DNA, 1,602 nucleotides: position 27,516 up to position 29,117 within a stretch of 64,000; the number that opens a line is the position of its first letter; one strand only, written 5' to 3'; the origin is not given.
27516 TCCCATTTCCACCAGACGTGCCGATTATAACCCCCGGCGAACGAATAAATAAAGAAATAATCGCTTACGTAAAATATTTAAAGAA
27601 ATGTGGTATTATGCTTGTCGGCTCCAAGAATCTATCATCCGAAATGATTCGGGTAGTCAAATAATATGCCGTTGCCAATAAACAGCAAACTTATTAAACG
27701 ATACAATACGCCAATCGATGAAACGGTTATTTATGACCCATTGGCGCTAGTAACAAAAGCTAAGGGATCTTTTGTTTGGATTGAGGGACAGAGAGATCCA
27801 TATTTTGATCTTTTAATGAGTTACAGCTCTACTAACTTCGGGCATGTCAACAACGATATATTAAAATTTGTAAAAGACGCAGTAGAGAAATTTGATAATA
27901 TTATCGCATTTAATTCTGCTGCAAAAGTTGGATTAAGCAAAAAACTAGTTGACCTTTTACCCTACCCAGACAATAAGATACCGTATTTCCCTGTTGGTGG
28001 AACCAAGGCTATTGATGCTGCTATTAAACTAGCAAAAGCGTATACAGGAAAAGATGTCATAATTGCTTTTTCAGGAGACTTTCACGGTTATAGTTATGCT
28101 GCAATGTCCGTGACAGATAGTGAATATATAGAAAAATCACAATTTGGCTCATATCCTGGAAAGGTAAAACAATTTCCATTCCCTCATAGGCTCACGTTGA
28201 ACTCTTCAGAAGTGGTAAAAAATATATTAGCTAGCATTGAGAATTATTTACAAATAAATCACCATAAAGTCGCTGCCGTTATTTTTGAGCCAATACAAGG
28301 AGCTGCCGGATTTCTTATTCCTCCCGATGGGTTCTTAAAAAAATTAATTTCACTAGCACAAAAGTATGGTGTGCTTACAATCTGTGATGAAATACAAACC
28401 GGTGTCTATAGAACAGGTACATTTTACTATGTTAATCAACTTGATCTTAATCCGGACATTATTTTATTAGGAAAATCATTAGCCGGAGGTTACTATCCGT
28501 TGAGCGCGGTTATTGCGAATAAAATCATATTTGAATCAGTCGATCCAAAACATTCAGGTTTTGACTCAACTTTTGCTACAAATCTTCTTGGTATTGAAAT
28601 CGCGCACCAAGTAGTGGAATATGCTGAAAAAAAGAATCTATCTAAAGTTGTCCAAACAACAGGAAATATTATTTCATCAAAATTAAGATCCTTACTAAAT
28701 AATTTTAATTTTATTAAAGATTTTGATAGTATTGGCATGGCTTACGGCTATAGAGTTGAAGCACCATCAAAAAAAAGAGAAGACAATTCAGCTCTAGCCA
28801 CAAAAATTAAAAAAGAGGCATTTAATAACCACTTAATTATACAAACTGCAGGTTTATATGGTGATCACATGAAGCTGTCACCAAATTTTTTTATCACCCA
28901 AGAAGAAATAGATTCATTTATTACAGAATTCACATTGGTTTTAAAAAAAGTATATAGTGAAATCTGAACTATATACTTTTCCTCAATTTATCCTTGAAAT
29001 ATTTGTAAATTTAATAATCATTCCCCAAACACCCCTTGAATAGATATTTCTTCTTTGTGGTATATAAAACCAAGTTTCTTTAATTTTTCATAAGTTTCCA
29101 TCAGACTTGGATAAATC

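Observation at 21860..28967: asd-lysC next to an ATP-grasp ligase, a short M42-like hydrolase, a PLP Orn/Lys/Arg-type decarboxylase and a class-III aminotransferase: candidate aspartate-derived diamine or conjugate pathway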

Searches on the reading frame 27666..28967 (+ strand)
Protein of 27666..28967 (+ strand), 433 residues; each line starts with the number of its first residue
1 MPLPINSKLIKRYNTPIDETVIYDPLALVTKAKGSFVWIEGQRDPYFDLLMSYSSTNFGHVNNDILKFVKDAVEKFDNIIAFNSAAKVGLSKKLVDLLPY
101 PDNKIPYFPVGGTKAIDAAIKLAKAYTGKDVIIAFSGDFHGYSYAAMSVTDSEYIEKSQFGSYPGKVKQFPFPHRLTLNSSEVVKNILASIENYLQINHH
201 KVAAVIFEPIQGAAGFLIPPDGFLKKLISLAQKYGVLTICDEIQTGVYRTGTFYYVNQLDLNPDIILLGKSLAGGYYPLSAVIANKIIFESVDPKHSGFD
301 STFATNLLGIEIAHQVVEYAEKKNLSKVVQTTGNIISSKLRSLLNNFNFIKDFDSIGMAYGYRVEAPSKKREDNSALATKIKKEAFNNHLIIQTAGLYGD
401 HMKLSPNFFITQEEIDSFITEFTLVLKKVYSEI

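Call 3: search_protein_families(library=pfam, proteins=[window:27666-28967:+])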
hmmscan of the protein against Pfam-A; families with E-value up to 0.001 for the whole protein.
window:27666-28967:+ (433 aa): 1 family
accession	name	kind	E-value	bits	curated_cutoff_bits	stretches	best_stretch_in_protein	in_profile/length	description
PF00202.27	Aminotran_3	-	6.4e-77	259.4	30.5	1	26-425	10-402/403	Aminotransferase class-III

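Call 4: search_protein_families(library=ncbifam, proteins=[window:27666-28967:+])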
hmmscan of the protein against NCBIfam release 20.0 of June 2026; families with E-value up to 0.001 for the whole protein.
window:27666-28967:+ (433 aa): 69 families (the best 25 are shown)
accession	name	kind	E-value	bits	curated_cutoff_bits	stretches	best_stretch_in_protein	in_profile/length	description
NF004426.0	PRK05769.1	equivalog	9.7e-77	258.6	552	1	4-428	15-439/441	acetyl ornithine aminotransferase family protein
NF005993.0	PRK08117.1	subfamily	6.1e-71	239.3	574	1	23-429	23-430/433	aspartate aminotransferase family protein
NF006228.0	PRK08360.1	equivalog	2.7e-67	227.3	608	1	9-421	6-419/443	aspartate aminotransferase family protein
TIGR00700.1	GABAtrnsam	equivalog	3.8e-65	220.1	506.65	1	28-417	18-409/420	4-aminobutyrate--2-oxoglutarate transaminase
TIGR00508.1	bioA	equivalog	3.3e-63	213.7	405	1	24-421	12-413/419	adenosylmethionine--8-amino-7-oxononanoate transaminase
NF005692.0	PRK07495.1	equivalog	3.4e-63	213.8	724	1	6-417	3-410/425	4-aminobutyrate--2-oxoglutarate transaminase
NF005376.0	PRK06918.1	equivalog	4.8e-62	209.8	676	1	8-431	19-446/451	4-aminobutyrate--2-oxoglutarate transaminase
NF006368.0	PRK08593.1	equivalog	8.4e-62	209.2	570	1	28-421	29-424/448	aspartate aminotransferase family protein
TIGR01885.1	Orn_aminotrans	equivalog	1.8e-59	201.5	378.4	1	22-419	15-394/402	ornithine--oxo-acid transaminase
NF004714.0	PRK06058.1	subfamily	4.7e-57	193.6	639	1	2-417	19-435/447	4-aminobutyrate--2-oxoglutarate transaminase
TIGR00707.1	argD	subfamily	2.3e-56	191.3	410.05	1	29-426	13-380/381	acetylornithine/succinylornithine family transaminase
NF045634.1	LeuMetRace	equivalog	2.4e-56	191.3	800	1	8-419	5-417/432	leucine/methionine racemase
TIGR00709.1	dat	subfamily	3e-56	190.9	401.6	1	29-428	25-435/442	diaminobutyrate--2-oxoglutarate transaminase family protein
NF006733.0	PRK09264.1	subfamily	9.6e-56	189.1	438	1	28-428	24-416/425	diaminobutyrate--2-oxoglutarate transaminase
NF007308.0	PRK09792.1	equivalog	3.8e-54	184.1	747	1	44-416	40-409/421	4-aminobutyrate transaminase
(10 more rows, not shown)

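Call 19: search_solved_structures(query=window:27666-28967:+, max_evalue=1e-30)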
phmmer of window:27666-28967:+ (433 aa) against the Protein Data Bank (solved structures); distinct sequences matched with E-value up to 1e-30: 47.
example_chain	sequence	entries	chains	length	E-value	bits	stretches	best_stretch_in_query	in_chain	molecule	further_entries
9wrf_A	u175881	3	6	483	9.9e-49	169.5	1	23-419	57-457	Broad substrate specificity amino-acid racemase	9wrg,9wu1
7jh3_A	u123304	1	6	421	4.8e-48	167.2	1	41-407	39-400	4-aminobutyrate aminotransferase PuuE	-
9wqz_A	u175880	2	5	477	4.3e-46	160.8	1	28-417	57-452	Alanine/serine racemase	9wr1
6wj8_A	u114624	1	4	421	1.7e-45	158.8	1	29-404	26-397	4-aminobutyrate aminotransferase PuuE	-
2eo5_A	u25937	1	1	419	4.1e-45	157.6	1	33-417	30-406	419aa long hypothetical aminotransferase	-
7vno_A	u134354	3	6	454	1.2e-44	156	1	27-427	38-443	454aa long hypothetical 4-aminobutyrate aminotransferase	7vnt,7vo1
6wop_A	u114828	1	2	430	2.8e-42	148.2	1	30-404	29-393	4-aminobutyrate transaminase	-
5viu_A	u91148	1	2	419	2.9e-42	148.2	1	23-415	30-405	Acetylornithine aminotransferase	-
5wya_A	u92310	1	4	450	1.1e-40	142.9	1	32-419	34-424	Isoleucine 2-epimerase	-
4ysn_A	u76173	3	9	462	1.2e-40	142.8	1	32-419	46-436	Putative 4-aminobutyrate aminotransferase | Isoleucine 2-epimerase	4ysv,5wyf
5ll2_A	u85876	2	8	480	1.4e-40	142.6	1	32-419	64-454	Isoleucine 2-epimerase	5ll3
4ffc_A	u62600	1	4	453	6e-39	137.2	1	43-427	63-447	4-aminobutyrate aminotransferase (GabT)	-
4atp_A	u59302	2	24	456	6.3e-39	137.2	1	44-414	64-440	4-AMINOBUTYRATE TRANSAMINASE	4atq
5m4b_A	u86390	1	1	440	4.8e-37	131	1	25-417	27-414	Aminotransferase class-III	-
5m49_A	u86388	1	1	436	3.2e-36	128.3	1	25-417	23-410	Aminotransferase class-III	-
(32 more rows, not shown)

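Call 60: search_dna_similar(query=window:27666-28967:+, collection=plasmids, mode=protein, max_rows=60, rows=spread, max_evalue=1e-20)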
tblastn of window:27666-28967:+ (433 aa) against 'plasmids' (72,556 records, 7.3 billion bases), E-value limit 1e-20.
Records with a match: 957; places in all: 1203; records where one place covers at least 80% of the query: 893.
Best place of each record, by identity: <60% 957.
By first word of the organism name: Sinorhizobium 131; Pantoea 99; Klebsiella 98; Agrobacterium 57; Rhizobium 57; Bacillus 24; Shinella 18; Deinococcus 17; Streptomyces 17; Ensifer 16; and 146 more.
By predicted mobility (MOB-suite, as given by PLSDB): non-mobilizable 572; conjugative 259; mobilizable 126.
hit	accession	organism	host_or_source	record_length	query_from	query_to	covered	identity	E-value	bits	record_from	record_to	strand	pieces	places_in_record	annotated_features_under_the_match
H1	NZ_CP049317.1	Caballeronia sp. SBC2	whole organism,soil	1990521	8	432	98%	30.6%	2e-41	164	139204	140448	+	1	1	none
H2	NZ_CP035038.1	Sinorhizobium fredii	single cell,soil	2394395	7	415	94%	30.9%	1e-39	159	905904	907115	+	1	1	none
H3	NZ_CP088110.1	Sinorhizobium medicae WSM1115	cell culture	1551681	7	406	92%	30.8%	3e-38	155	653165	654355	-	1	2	none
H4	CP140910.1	Sinorhizobium medicae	Medicago lupulina,whole organism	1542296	7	406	92%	30.6%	5e-37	151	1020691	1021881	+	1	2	4-aminobutyrate--2-oxoglutarate transaminase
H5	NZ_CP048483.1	Agrobacterium tumefaciens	walnut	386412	6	415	95%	29.4%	3e-38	154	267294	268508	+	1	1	4-aminobutyrate--2-oxoglutarate transaminase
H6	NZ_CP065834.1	Klebsiella pneumoniae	Homo sapiens,urine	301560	5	429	98%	28.3%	8e-37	150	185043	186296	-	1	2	4-aminobutyrate--2-oxoglutarate transaminase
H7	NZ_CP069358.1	Microvirga sp. VF16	Vachellia farnesiana,Cell culture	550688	9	432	98%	28.1%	2e-43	170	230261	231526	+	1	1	gabT: 4-aminobutyrate--2-oxoglutarate transaminase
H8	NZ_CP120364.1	Sinorhizobium kummerowiae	Kummerowia stipulacea,Pure culture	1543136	12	415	93%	29.4%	6e-38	154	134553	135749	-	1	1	none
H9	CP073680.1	Sinorhizobium meliloti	Medicago truncatula,cell culture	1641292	12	415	93%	29.4%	6e-38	154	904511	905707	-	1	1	4-aminobutyrate--2-oxoglutarate transaminase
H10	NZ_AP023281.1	Agrobacterium vitis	Vitis vinifera,grapevine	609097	30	429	92%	29.5%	6e-24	112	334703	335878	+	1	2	ectB: diaminobutyrate--2-oxoglutarate transaminase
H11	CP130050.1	Sinorhizobium meliloti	Medicago,Cell culture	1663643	12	415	93%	29.1%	1e-37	153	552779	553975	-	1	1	4-aminobutyrate--2-oxoglutarate transaminase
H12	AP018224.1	Nostoc linckia NIES-25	-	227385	23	426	93%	28.8%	4e-27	121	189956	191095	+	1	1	aminotransferase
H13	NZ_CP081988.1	Shinella oryzae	cell culture,rhizosphere soil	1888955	7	406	92%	28.8%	3e-41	163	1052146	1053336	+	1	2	none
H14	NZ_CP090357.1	Pantoea ananatis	mixed culture,plant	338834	25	426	93%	28.6%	2e-38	155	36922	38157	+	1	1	diaminobutyrate--2-oxoglutarate transaminase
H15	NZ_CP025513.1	Neorhizobium sp. SOG26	Oryza glumipatula,Whole ...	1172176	31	432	93%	28.5%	6e-37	150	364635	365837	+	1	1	none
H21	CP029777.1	Deinococcus actinosclerus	mixed culture,wastewater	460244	3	427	98%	26.4%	2e-36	149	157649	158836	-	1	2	rocD: ornithine--oxo-acid transaminase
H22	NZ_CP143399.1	Pantoea agglomerans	Brassica napus,cell culture,Seed,Seed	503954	32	422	90%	28.6%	6e-39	157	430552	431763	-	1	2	diaminobutyrate--2-oxoglutarate transaminase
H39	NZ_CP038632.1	Halobacterium salinarum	cell culture,DSM:3754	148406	25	429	94%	26.2%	5e-26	118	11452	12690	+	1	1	diaminobutyrate--2-oxoglutarate transaminase family protein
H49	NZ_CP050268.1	Salinivibrio costicola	single cell,Fermented shrimp paste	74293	32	422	90%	26.0%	2e-23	110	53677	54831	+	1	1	ectB: diaminobutyrate--2-oxoglutarate transaminase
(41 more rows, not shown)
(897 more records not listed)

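Call 61: get_annotated_region(hit=H22, flank=3000)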
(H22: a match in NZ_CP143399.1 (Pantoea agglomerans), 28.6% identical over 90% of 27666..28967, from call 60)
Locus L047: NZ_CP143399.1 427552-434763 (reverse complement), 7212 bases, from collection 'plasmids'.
description: Pantoea agglomerans strain CFBP8756 plasmid punamed1, complete sequence
organism: Pantoea agglomerans (NCBI taxid 549)
taxonomy: Bacteria; Pseudomonadota; Gammaproteobacteria; Enterobacterales; Erwiniaceae; Pantoea; Pantoea agglomerans
host: -; source: Brassica napus,cell culture,Seed,Seed; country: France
typing (MOB-suite, as given by PLSDB): non-mobilizable; replicon rep_cluster_1232
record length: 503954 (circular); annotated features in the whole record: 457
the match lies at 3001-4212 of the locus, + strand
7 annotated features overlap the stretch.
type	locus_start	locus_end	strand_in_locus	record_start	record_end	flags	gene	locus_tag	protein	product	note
CDS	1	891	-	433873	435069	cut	-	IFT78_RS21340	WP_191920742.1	MFS transporter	GO:0055085 - transmembrane transport [Evidence IEA]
CDS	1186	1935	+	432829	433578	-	-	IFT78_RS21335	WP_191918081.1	NAD(P)-dependent oxidoreductase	-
CDS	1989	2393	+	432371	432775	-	-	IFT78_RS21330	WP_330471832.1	TetR family transcriptional regulator C-terminal domain-containing protein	-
CDS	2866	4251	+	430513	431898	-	-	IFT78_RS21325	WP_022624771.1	diaminobutyrate--2-oxoglutarate transaminase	GO:0009058 - biosynthetic process [Evidence IEA]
CDS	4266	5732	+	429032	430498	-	-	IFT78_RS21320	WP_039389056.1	aspartate aminotransferase family protein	-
CDS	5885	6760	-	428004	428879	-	-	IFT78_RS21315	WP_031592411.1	LysR family transcriptional regulator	-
CDS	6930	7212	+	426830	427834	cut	-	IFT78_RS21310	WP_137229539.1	nitronate monooxygenase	-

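Call 62: get_annotated_region(hit=H49, flank=2500)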
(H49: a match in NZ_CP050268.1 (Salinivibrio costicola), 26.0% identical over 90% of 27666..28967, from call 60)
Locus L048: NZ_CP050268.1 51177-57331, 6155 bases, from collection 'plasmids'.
description: Salinivibrio costicola strain M318 plasmid pM138.1, complete sequence
organism: Salinivibrio costicola (NCBI taxid 51367)
taxonomy: Bacteria; Pseudomonadota; Gammaproteobacteria; Vibrionales; Vibrionaceae; Salinivibrio; Salinivibrio costicola
host: -; source: single cell,Fermented shrimp paste; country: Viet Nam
typing (MOB-suite, as given by PLSDB): non-mobilizable
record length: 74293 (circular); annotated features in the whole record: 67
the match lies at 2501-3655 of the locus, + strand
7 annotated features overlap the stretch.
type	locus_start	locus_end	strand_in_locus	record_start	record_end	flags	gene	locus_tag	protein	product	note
CDS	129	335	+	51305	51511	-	-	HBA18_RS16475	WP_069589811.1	cold-shock protein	-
CDS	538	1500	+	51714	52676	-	-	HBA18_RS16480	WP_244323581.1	bacteriohemerythrin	-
CDS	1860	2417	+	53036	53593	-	ectA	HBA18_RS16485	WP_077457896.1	diaminobutyrate acetyltransferase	GO:0019491 - ectoine biosynthetic process [Evidence IEA]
CDS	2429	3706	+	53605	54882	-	ectB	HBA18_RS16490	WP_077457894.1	diaminobutyrate--2-oxoglutarate transaminase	-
CDS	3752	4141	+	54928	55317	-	-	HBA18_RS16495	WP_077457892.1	ectoine synthase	-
CDS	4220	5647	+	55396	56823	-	-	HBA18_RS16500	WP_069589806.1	aspartate kinase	-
CDS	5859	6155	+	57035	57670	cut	-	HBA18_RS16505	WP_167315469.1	LysE family translocator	-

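Call 63: get_annotated_region(hit=H21, flank=500)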
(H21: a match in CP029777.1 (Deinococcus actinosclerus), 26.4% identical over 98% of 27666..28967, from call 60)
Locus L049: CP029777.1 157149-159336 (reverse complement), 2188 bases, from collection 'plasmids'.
description: Deinococcus actinosclerus strain SJTR plasmid unnamed3, complete sequence
organism: Deinococcus actinosclerus (NCBI taxid 1768108)
taxonomy: Bacteria; Deinococcota; Deinococci; Deinococcales; Deinococcaceae; Deinococcus; Deinococcus actinosclerus
host: -; source: mixed culture,wastewater; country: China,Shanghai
typing (MOB-suite, as given by PLSDB): non-mobilizable
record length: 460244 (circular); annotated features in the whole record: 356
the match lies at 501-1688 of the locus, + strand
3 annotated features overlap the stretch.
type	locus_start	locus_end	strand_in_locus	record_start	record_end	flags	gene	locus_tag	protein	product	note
CDS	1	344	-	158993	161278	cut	-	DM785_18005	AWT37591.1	hypothetical protein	-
CDS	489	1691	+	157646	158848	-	rocD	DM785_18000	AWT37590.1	ornithine--oxo-acid transaminase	-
CDS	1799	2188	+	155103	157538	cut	-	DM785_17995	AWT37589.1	hypothetical protein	-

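Call 64: get_annotated_region(hit=H39, flank=3000)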
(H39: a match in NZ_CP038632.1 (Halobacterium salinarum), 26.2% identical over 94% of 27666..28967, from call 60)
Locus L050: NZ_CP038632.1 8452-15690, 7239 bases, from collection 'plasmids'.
description: Halobacterium salinarum strain 91-R6 plasmid pHSAL1, complete sequence
organism: Halobacterium salinarum (NCBI taxid 2242)
taxonomy: Archaea; Euryarchaeota; Halobacteria; Halobacteriales; Halobacteriaceae; Halobacterium; Halobacterium salinarum
host: -; source: cell culture,DSM:3754; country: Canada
typing (MOB-suite, as given by PLSDB): non-mobilizable
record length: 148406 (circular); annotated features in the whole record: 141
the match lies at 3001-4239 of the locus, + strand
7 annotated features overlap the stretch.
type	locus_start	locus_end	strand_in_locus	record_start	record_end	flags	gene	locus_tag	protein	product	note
CDS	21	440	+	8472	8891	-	-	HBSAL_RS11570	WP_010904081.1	universal stress protein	-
CDS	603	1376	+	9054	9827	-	-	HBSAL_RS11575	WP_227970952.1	hypothetical protein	-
CDS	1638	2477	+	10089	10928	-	-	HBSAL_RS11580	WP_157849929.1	prohibitin family protein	-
CDS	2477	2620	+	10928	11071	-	-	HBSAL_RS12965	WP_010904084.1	hypothetical protein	-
CDS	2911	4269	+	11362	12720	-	-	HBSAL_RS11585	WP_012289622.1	diaminobutyrate--2-oxoglutarate transaminase family protein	GO:0019491 - ectoine biosynthetic process [Evidence IEA]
CDS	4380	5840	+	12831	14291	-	-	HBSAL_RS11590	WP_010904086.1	aspartate aminotransferase family protein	-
CDS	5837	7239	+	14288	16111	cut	-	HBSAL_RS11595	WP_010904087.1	IucA/IucC family siderophore biosynthesis protein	-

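Call 86: list_cluster_members(proteins=[P0290, P0293, P0294, P0295, P0296, P0298, P0301, P0302, P0303, P0304])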
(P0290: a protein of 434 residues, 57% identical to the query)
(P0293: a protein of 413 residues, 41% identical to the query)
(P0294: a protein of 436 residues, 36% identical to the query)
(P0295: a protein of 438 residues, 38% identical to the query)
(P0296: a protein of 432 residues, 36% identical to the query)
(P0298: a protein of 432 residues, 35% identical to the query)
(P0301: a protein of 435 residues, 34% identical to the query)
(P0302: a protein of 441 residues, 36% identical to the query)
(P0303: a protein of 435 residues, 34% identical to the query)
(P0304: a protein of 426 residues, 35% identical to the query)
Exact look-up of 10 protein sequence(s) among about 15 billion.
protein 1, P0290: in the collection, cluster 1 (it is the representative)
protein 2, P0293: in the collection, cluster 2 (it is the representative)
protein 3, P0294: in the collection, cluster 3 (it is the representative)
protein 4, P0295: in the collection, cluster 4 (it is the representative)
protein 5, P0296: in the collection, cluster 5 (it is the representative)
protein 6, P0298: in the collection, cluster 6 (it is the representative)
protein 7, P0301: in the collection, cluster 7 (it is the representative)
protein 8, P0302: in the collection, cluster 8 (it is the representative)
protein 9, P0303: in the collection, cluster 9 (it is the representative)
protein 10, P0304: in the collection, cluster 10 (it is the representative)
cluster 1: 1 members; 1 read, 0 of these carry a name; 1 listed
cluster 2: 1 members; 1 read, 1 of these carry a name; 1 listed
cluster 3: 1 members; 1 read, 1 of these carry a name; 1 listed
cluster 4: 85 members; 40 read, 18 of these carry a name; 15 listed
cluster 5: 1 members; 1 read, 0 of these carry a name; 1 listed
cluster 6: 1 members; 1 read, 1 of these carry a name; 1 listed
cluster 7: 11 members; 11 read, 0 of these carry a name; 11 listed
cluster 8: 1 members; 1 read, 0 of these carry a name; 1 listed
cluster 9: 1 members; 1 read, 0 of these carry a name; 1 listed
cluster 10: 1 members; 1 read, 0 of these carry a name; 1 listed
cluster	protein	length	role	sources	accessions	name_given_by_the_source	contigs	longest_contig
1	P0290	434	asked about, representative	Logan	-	-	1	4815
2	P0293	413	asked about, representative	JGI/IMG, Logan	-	4-aminobutyrate aminotransferase-like enzyme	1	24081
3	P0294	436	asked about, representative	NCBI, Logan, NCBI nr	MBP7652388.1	aspartate aminotransferase family protein [Candidatus Dependentiae bacterium]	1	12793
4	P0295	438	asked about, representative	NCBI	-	-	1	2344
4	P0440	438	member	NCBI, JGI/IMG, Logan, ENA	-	4-aminobutyrate aminotransferase-like enzyme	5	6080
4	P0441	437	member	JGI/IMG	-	4-aminobutyrate aminotransferase-like enzyme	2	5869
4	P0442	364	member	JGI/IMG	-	4-aminobutyrate aminotransferase-like enzyme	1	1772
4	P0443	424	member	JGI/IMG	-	4-aminobutyrate aminotransferase-like enzyme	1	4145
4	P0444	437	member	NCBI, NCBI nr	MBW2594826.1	MAG: aspartate aminotransferase family protein [Deltaproteobacteria bacterium] | aspartate aminotransferase family protein [Deltaproteobacteria bacterium]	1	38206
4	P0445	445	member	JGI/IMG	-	4-aminobutyrate aminotransferase-like enzyme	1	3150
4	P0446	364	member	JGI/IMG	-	4-aminobutyrate aminotransferase-like enzyme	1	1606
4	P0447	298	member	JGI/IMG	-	4-aminobutyrate aminotransferase-like enzyme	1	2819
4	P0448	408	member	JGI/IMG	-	4-aminobutyrate aminotransferase-like enzyme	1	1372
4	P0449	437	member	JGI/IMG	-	4-aminobutyrate aminotransferase-like enzyme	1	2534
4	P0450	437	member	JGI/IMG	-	4-aminobutyrate aminotransferase-like enzyme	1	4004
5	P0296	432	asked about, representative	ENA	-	-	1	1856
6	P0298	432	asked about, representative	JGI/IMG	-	4-aminobutyrate aminotransferase-like enzyme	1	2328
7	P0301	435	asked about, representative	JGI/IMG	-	-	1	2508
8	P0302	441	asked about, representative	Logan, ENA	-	-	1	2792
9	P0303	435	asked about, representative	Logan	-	-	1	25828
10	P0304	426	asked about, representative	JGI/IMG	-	-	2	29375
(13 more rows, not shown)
